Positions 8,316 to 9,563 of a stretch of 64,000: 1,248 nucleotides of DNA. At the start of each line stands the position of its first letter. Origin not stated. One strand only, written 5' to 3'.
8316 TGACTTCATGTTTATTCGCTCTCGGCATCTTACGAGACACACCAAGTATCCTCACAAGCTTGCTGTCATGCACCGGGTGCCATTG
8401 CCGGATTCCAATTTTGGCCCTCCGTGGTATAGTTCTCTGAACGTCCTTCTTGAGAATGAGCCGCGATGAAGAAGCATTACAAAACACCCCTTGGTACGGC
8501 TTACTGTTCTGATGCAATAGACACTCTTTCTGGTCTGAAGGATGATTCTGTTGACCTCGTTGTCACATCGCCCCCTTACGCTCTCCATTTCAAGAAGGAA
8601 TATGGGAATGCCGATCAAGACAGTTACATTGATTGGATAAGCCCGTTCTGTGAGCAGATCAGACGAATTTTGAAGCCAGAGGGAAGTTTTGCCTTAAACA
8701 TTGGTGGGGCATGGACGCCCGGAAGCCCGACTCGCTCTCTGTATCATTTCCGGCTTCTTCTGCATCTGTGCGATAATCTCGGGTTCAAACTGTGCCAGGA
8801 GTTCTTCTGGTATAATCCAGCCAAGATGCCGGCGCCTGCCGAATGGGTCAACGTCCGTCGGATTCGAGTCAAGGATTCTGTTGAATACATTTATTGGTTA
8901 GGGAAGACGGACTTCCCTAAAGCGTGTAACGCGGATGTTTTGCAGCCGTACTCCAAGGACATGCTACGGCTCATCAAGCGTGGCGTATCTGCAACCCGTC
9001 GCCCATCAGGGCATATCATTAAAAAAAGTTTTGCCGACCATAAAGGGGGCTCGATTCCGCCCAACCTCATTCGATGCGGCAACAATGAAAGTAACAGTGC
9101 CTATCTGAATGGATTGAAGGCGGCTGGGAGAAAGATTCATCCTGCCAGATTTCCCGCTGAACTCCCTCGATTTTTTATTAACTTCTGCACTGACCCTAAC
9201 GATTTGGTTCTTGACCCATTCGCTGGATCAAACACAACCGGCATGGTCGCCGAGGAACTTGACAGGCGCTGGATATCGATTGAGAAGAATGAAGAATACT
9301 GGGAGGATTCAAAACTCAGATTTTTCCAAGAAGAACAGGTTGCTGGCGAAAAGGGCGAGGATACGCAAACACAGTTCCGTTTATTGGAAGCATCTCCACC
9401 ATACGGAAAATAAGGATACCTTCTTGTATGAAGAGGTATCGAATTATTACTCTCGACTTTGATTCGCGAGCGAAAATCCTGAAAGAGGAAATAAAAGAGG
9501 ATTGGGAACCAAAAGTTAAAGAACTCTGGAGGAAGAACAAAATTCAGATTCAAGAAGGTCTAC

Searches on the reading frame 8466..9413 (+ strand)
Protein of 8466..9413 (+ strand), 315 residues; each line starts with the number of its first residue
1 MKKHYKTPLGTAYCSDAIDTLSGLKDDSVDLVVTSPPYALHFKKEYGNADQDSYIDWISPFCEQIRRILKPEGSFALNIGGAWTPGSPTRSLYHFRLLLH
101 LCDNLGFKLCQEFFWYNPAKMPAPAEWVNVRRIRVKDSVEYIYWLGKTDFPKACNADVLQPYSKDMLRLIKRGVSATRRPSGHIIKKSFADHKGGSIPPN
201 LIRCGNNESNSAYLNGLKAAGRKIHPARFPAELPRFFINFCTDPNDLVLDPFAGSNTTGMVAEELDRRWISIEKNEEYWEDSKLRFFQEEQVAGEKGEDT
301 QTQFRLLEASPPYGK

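Call 31: search_protein_families(library=pfam, proteins=[window:8466-9413:+], max_evalue=0.1)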
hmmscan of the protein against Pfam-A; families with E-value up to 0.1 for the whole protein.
window:8466-9413:+ (315 aa): 2 families
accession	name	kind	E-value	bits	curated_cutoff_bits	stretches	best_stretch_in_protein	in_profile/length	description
PF01555.25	N6_N4_Mtase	-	1.9e-45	156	26.7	1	29-282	1-219/221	DNA methylase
PF07669.17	Eco57I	-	0.0039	17.7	25.3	1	25-91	71-145/171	Eco57I restriction-modification methylase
